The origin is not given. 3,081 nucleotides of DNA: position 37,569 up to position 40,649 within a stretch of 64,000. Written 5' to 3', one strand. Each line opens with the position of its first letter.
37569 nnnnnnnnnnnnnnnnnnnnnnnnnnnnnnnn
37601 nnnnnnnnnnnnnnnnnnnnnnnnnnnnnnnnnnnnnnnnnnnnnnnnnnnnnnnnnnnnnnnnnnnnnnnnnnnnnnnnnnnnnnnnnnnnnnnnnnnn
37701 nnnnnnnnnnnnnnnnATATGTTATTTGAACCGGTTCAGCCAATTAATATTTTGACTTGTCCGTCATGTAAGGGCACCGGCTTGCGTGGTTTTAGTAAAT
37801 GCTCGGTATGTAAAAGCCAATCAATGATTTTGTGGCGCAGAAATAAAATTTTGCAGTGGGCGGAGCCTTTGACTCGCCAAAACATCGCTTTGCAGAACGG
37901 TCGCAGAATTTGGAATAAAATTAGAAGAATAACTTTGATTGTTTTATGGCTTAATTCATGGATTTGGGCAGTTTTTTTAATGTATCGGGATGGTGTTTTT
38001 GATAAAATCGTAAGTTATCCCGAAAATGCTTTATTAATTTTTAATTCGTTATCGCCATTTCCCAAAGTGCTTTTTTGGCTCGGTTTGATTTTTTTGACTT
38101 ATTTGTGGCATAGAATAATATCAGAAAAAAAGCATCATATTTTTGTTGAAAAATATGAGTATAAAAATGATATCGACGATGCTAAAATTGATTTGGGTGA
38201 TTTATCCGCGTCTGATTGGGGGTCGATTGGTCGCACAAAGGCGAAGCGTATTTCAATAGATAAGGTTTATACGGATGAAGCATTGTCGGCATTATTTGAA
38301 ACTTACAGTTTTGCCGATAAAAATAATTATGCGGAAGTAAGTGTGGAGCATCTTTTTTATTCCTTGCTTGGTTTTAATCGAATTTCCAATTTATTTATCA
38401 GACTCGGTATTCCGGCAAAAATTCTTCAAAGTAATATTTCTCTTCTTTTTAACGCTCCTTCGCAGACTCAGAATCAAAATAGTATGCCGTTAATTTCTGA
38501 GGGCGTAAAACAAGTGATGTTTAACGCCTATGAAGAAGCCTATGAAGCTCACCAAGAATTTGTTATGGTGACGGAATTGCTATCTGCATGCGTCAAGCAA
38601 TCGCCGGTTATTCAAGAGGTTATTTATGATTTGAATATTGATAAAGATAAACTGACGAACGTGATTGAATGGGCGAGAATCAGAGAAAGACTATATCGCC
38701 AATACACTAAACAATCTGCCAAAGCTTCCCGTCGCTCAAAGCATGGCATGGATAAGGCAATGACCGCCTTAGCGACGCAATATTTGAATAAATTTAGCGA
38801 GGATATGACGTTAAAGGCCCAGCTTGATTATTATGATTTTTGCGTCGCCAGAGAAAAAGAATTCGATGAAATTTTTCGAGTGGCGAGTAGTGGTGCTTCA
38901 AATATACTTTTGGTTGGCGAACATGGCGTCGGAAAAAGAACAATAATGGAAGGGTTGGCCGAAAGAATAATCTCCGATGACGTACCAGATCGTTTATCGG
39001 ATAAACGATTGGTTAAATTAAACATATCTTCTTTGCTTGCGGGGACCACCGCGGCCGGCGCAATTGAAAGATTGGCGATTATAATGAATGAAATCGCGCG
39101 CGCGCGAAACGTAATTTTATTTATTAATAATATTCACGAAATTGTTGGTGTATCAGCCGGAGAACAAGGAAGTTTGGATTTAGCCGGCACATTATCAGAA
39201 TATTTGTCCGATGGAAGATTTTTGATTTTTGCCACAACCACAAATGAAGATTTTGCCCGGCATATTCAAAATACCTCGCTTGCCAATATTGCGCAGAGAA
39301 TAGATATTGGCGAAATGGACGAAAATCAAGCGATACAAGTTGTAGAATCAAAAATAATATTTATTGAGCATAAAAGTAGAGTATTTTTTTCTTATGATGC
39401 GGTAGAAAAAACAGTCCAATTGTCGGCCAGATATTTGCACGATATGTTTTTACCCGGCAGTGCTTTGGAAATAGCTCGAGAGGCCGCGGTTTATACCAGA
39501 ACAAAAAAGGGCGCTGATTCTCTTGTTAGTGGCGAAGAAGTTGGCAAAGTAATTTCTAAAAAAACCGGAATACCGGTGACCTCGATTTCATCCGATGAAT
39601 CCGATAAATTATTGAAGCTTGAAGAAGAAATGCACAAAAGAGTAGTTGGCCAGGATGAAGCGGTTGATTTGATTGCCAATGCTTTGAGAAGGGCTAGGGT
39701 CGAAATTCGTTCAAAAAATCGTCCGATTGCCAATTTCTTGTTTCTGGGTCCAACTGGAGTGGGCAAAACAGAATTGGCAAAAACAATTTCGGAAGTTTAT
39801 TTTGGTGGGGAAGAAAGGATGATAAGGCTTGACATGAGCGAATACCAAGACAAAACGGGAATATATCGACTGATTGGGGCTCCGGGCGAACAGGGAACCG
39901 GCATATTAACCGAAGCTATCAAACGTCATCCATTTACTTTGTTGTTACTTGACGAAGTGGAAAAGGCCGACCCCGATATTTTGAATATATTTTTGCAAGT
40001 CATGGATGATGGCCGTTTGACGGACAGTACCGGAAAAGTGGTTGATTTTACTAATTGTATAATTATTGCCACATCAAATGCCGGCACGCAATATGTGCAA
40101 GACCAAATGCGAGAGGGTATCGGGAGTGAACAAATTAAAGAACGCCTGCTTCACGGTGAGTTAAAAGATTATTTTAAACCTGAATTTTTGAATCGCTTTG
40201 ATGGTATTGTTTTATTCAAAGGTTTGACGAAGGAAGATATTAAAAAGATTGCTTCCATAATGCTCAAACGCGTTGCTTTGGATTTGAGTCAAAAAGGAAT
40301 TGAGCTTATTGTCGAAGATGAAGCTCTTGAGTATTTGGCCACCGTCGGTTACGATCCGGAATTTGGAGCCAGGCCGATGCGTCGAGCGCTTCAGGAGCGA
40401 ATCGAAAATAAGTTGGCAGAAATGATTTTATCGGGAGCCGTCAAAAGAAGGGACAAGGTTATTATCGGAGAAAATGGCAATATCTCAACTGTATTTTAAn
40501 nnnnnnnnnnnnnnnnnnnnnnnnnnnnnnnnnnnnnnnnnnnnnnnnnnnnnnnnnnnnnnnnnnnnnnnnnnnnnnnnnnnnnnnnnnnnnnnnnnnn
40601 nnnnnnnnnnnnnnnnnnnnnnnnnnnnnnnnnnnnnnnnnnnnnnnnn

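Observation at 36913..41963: Minimal dcw cluster in which ftsI and the mur ligases are replaced by a membrane-tethered zinc-ribbon Clp-like AAA+ ATPase flanked by two small membrane proteins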

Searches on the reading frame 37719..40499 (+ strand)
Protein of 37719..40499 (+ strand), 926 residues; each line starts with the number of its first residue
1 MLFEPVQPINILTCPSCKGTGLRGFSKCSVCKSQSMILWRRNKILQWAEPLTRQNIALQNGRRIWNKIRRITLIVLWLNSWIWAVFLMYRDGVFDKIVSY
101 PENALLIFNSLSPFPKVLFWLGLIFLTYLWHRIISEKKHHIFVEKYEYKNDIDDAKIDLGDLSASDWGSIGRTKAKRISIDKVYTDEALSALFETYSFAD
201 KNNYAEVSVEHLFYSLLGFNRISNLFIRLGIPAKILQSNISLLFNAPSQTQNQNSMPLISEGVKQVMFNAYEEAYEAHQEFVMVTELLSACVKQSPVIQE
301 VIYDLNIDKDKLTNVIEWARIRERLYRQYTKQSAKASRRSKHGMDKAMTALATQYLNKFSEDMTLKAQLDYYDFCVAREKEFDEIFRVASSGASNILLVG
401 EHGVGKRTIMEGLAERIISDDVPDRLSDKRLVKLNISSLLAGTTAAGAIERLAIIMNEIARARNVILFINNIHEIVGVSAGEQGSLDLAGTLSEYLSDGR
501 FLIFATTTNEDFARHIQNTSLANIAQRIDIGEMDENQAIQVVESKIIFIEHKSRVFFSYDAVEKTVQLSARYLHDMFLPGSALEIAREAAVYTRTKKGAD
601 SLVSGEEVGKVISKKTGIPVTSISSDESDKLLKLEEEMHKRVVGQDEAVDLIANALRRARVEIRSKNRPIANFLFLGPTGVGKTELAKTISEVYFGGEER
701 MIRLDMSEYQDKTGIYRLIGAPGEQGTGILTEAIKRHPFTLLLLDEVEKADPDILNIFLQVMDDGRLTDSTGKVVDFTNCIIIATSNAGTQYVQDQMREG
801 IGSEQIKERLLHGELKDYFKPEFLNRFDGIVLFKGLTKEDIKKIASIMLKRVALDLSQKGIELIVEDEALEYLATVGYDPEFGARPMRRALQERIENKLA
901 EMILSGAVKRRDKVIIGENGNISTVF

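Call 3: search_protein_families(library=pfam, proteins=[window:37719-40499:+], max_evalue=0.01)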
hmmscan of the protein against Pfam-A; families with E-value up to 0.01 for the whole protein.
window:37719-40499:+ (926 aa): 22 families
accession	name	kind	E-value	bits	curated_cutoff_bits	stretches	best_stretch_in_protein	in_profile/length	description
PF07724.20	AAA_2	-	4.4e-52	176.9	27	1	668-828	1-164/166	AAA domain (Cdc48 subfamily)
PF10431.15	ClpB_D2-small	-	4.3e-26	91.2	21.9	1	836-915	1-80/81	C-terminal, D2-small domain, of ClpB protein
PF00004.35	AAA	-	8.3e-17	62.3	21.2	2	674-788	2-110/131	ATPase family associated with various cellular activities (AAA)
PF07728.20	AAA_5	-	3.3e-16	60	22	1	672-790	1-125/139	AAA domain (dynein-related subfamily)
PF13191.12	AAA_16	-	1.2e-08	36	32.6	1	376-420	3-51/167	AAA ATPase domain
PF00158.32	Sigma54_activat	-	6.2e-08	33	20.2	1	657-794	9-150/168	Sigma-54 interaction domain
PF17871.7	AAA_lid_9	-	2.9e-07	30.8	22.8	1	535-600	2-67/104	AAA lid domain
PF01078.27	Mg_chelatase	-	1.1e-05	25.3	20.3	0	383-414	12-43/207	Magnesium chelatase, subunit ChlI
PF13401.12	AAA_22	-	2.3e-05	25.1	27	0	675-764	10-110/130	AAA domain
PF01695.23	IstB_IS21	-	0.00048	20.1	24.1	0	671-691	93-113/238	IstB-like ATP binding protein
PF13238.12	AAA_18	-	0.00064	20.6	29.4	0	396-432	1-38/128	AAA domain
PF05673.19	DUF815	-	0.00078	19.1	23.8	0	390-420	50-80/249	Protein of unknown function (DUF815)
PF12775.13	AAA_7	-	0.00091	19.2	25.8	0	672-711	35-74/181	P-loop containing dynein motor region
PF05729.18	NACHT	-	0.00093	19.5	26.7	0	674-797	4-140/167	NACHT domain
PF20720.3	nSTAND3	-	0.001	19.2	27.2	0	395-421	19-45/155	Novel STAND NTPase 3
PF02861.25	Clp_N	-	0.0085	16.7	20.7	0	198-239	4-47/53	Clp amino terminal domain, pathogenicity island component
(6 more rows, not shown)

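Call 4: search_protein_families(library=ncbifam, proteins=[window:37719-40499:+], max_evalue=0.01)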
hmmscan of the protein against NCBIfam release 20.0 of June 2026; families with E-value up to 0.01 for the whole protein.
window:37719-40499:+ (926 aa): 29 families (the best 25 are shown)
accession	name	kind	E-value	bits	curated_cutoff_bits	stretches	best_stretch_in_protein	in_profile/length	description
TIGR03346.1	chaperone_ClpB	equivalog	5.6e-167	557.6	1232.1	2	603-921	528-848/853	ATP-dependent chaperone ClpB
TIGR02639.1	ClpA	equivalog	2.9e-158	528.3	993.15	1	190-916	7-732/734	ATP-dependent Clp protease ATP-binding subunit ClpA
NF008118.0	PRK10865.1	equivalog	2.2e-131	439.4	1417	2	603-910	531-840/857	ATP-dependent chaperone ClpB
TIGR03345.1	VI_ClpV1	equivalog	1.3e-129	433.9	884.95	2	602-910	528-842/852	type VI secretion system ATPase TssH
NF033607.0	disagg_AAA_ClpG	exception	1.3e-128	430.4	1900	2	601-914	553-872/932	AAA family protein disaggregase ClpG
NF033606.1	heat_AAA_ClpK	exception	1.9e-128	429.8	1900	2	596-915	569-895/949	heat shock survival AAA family ATPase ClpK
NF008263.0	PRK11034.1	equivalog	4.9e-115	385.1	1350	1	332-913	145-730/758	ATP-dependent Clp protease ATP-binding subunit ClpA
NF003745.1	PRK05342.1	equivalog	5.9e-13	48.4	359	2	628-692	59-131/418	ATP-dependent Clp protease ATP-binding subunit ClpX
TIGR00390.1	hslU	equivalog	3.7e-08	32.7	362.45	1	636-693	8-70/441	ATP-dependent protease ATPase subunit HslU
TIGR00382.1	clpX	equivalog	5.3e-08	32.3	370.75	1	632-691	70-138/414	ATP-dependent protease ATP-binding subunit ClpX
NF005304.0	PRK06835.1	equivalog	6.9e-08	32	215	0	653-692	166-205/330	ATP-binding protein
NF008485.2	PRK11388.1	equivalog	1.5e-07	30.2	551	1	656-796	345-482/643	dihydroxyacetone kinase operon transcriptional regulator DhaR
NF003229.0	PRK04195.1-5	equivalog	1.4e-06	27.3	280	1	642-835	19-182/413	replication factor C large subunit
NF047784.1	MadB_ATPase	equivalog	2.5e-06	26.9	475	0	673-711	36-71/298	MadB family AAA-type ATPase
NF038308.1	RNA_repair_RtcR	equivalog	1.8e-05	23.8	650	0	379-439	186-246/530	RNA repair transcriptional activator RtcR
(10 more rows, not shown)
